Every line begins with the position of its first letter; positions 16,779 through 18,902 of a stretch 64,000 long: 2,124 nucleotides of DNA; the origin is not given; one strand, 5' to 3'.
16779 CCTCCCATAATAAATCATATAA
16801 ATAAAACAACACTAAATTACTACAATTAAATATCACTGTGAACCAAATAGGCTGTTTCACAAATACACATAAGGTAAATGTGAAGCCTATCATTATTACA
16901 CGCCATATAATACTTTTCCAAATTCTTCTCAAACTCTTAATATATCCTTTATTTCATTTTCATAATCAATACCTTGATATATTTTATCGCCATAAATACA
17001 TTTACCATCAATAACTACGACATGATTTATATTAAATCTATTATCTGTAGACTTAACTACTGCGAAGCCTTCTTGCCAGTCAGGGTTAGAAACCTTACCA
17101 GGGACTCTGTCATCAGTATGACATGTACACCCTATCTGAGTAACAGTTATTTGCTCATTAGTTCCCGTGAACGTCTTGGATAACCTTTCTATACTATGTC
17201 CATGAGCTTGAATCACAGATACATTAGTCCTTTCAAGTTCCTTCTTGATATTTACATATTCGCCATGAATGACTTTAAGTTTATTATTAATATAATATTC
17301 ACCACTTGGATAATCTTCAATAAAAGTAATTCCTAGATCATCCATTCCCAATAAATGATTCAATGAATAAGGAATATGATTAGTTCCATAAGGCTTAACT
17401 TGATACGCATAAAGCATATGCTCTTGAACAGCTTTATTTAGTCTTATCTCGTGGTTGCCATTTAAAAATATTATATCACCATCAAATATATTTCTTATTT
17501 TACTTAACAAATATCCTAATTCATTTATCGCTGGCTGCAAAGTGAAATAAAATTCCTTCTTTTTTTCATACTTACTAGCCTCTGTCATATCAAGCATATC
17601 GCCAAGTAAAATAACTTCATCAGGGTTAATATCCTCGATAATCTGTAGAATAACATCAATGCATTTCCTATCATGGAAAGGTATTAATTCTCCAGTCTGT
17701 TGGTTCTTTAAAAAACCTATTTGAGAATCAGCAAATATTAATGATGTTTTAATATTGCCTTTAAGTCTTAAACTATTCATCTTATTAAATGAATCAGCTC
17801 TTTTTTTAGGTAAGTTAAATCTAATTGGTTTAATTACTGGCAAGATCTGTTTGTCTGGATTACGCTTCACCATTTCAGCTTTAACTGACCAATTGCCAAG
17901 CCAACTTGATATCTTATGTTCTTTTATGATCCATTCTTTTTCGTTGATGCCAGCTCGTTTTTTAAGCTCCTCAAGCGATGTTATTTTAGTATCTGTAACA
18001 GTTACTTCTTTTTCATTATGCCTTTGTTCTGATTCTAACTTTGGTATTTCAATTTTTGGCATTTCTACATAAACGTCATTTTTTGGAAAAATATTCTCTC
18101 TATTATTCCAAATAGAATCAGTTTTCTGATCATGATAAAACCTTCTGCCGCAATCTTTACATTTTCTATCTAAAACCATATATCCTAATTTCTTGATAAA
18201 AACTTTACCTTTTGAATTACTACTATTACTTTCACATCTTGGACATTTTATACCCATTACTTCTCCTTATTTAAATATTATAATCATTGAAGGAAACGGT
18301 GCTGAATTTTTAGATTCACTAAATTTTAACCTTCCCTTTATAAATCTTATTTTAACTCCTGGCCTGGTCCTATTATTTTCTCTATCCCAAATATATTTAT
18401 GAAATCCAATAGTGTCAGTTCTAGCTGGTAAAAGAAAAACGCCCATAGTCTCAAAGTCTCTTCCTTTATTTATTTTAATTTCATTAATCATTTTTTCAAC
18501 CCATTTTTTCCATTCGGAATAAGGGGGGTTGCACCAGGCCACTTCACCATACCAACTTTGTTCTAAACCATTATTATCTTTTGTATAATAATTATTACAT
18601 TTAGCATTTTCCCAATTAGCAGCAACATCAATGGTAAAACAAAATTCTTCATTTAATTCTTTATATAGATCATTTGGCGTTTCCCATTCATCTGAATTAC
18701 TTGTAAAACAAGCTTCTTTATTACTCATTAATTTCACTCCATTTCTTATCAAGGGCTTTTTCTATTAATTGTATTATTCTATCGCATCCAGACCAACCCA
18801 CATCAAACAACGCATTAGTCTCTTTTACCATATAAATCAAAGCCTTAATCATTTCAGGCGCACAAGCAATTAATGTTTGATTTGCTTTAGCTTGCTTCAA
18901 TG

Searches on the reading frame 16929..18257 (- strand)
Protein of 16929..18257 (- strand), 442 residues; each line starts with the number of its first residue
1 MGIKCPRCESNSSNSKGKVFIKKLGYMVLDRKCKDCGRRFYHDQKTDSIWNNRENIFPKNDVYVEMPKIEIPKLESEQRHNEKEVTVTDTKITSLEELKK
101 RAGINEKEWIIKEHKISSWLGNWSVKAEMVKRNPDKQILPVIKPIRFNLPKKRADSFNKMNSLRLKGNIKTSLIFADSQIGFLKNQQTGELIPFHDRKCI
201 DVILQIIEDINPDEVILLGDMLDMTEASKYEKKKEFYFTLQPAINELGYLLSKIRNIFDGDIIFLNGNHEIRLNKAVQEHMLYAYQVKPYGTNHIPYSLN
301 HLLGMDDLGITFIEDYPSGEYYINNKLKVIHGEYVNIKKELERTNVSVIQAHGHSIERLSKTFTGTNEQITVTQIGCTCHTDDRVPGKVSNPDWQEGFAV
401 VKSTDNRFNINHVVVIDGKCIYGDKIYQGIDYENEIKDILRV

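Call 15: search_protein_families(library=pfam, proteins=[window:16929-18257:-], max_evalue=0.01)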
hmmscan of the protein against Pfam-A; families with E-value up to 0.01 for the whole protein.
window:16929-18257:- (442 aa): 1 family
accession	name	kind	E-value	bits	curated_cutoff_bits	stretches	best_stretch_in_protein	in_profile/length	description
PF00149.33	Metallophos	-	0.00031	21.7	21.5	1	196-348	11-149/191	Calcineurin-like phosphoesterase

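Call 40: find_homologous_proteins(query=window:16929-18257:-, max_evalue=1e-10)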
Query window:16929-18257:- (442 aa): 7 proteins with E <= 1e-10 among 8000 candidates.
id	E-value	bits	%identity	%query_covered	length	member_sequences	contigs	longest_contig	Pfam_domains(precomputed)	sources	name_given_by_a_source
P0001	1.4e-131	458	50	61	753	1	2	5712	-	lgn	-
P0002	1.0e-101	359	45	99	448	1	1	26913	-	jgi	-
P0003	1.7e-95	339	43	100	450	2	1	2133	PF00149.34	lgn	-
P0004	3.2e-95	338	41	88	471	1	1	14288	PF00149.34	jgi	jgi:hypothetical protein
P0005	1.7e-89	319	43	82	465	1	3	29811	PF00149.34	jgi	jgi:hypothetical protein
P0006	1.6e-71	260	38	78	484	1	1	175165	PF00149.34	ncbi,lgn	-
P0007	7.4e-62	228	36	79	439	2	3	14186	-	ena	-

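Call 41: find_encoding_contigs(protein=P0002, flank=10000, max_places=3)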
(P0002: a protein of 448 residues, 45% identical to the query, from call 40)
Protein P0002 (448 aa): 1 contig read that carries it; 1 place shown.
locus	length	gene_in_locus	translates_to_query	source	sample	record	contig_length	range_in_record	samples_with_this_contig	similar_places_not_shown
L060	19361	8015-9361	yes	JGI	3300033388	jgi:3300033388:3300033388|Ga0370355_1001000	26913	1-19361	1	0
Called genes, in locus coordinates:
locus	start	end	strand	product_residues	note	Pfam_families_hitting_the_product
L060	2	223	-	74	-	?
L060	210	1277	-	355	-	PF00154:RecA_N, PF08423:Rad51, PF21096:RecA_C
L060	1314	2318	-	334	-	PF02739:5_3_exonuc_N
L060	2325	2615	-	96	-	-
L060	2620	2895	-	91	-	-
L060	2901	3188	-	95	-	-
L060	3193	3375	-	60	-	-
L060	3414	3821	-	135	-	PF06541:ABC_trans_CmpB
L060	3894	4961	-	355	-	-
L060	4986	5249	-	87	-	-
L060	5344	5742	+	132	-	-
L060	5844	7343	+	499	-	-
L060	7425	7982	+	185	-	-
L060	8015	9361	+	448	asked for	-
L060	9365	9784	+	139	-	-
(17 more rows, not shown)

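Call 42: find_encoding_contigs(protein=P0005, flank=10000, max_places=3)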
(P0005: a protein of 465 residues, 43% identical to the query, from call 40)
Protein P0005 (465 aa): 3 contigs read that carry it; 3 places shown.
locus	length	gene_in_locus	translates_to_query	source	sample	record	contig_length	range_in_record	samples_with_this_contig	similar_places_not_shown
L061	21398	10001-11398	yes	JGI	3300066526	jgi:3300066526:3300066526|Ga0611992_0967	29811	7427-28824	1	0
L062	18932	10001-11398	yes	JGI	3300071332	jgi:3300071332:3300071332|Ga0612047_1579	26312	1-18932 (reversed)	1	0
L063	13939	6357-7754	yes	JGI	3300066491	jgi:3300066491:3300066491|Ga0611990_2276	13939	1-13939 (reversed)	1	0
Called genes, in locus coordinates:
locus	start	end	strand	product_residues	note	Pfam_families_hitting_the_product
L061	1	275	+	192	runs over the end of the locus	-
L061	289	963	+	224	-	-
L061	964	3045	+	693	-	-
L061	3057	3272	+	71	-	-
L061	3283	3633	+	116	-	-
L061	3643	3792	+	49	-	-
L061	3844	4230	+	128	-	-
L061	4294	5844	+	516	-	-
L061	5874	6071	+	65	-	-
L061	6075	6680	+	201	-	-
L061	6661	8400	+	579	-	-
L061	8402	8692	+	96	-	-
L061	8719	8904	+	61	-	-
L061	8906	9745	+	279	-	PF01734:Patatin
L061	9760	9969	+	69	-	-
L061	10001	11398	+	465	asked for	PF00149:Metallophos (weak)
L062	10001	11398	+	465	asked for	PF00149:Metallophos (weak)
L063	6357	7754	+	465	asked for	PF00149:Metallophos (weak)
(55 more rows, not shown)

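Call 43: find_encoding_contigs(protein=P0006, flank=10000, max_places=3)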
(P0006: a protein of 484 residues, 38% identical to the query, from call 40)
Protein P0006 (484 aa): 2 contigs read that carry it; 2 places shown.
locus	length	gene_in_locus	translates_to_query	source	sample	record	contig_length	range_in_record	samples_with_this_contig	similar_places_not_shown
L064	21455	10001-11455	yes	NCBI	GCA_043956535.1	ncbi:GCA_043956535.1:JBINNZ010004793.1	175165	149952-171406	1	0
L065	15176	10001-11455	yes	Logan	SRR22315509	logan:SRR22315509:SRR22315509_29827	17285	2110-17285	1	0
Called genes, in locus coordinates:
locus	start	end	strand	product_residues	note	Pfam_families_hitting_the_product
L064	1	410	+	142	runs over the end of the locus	-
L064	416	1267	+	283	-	PF01733:Nucleoside_tran (weak), PF01551:Peptidase_M23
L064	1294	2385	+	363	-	PF01464:SLT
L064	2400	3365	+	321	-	PF02739:5_3_exonuc_N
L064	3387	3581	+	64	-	-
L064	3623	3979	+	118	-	-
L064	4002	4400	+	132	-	-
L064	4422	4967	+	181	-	-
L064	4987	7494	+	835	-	PF05203:Hom_end_hint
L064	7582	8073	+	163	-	-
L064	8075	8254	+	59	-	-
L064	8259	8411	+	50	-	-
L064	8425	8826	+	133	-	-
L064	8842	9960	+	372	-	-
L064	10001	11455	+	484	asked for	PF00149:Metallophos (weak)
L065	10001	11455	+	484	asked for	PF00149:Metallophos (weak)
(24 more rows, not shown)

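Call 44: find_encoding_contigs(protein=P0004, flank=10000, max_places=3)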
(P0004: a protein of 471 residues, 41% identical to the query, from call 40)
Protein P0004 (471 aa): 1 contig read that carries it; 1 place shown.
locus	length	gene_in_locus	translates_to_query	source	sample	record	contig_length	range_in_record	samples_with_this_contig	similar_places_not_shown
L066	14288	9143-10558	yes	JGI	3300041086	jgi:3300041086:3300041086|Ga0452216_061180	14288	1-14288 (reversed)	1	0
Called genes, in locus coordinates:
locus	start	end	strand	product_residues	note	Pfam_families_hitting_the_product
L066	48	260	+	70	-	-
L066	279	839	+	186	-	-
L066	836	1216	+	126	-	PF18909:dGTP_diPhyd_N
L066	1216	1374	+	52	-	-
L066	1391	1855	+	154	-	PF05014:Nuc_deoxyrib_tr (weak)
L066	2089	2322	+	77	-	-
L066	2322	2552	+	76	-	-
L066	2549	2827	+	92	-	-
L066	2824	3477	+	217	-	-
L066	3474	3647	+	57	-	-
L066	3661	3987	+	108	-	-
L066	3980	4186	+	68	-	-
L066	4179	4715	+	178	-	-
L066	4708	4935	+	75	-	-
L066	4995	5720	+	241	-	-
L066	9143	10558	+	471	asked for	PF00149:Metallophos (weak)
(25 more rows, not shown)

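Call 57: search_protein_families(library=phrogs, proteins=[window:16929-18257:-], max_evalue=0.01)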
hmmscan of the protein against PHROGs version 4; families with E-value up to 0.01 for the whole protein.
window:16929-18257:- (442 aa): 3 families
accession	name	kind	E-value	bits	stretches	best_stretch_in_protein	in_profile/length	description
phrog_20266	-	other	2.6e-36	126.4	1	168-428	162-445/450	metallo-phosphoesterase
phrog_221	-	other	1.3e-33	117.8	1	65-427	13-361/367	metallo-phosphoesterase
phrog_7339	-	DNA, RNA and nucleotide metabolism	0.00036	20.9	1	196-294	46-129/263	DNA repair exonuclease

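Call 61: find_encoding_contigs(protein=P0001, flank=10000, max_places=3)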
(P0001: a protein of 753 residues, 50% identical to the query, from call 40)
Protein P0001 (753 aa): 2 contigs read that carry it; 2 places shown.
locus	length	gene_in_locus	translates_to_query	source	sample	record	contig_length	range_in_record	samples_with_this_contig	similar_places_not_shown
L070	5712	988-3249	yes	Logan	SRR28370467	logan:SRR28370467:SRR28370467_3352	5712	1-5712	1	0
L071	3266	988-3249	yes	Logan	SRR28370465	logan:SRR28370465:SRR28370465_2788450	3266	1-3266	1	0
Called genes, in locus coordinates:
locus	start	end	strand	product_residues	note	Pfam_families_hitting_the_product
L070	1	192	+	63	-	?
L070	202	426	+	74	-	-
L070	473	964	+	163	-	-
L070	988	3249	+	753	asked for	-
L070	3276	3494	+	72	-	-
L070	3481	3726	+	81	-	-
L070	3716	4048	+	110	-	-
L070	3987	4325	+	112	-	-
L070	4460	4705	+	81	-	-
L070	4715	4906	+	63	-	-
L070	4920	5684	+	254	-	PF12684:DUF3799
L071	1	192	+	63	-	?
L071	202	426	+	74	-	-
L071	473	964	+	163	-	-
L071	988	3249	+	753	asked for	-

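Call 88: search_protein_families(library=padloc, proteins=[window:16929-18257:-], max_evalue=0.001)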
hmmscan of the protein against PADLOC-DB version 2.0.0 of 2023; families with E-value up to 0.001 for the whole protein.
window:16929-18257:- (442 aa): 0 families

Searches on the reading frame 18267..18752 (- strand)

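Call 15: search_protein_families(library=pfam, proteins=[window:18267-18752:-], max_evalue=0.01)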
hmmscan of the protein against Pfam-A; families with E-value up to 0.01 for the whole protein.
window:18267-18752:- (161 aa): 1 family
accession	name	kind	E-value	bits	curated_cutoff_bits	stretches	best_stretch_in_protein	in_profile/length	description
PF05869.16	Dam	-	3.2e-25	89.2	28.1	1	18-161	7-145/169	DNA N-6-adenine-methyltransferase (Dam)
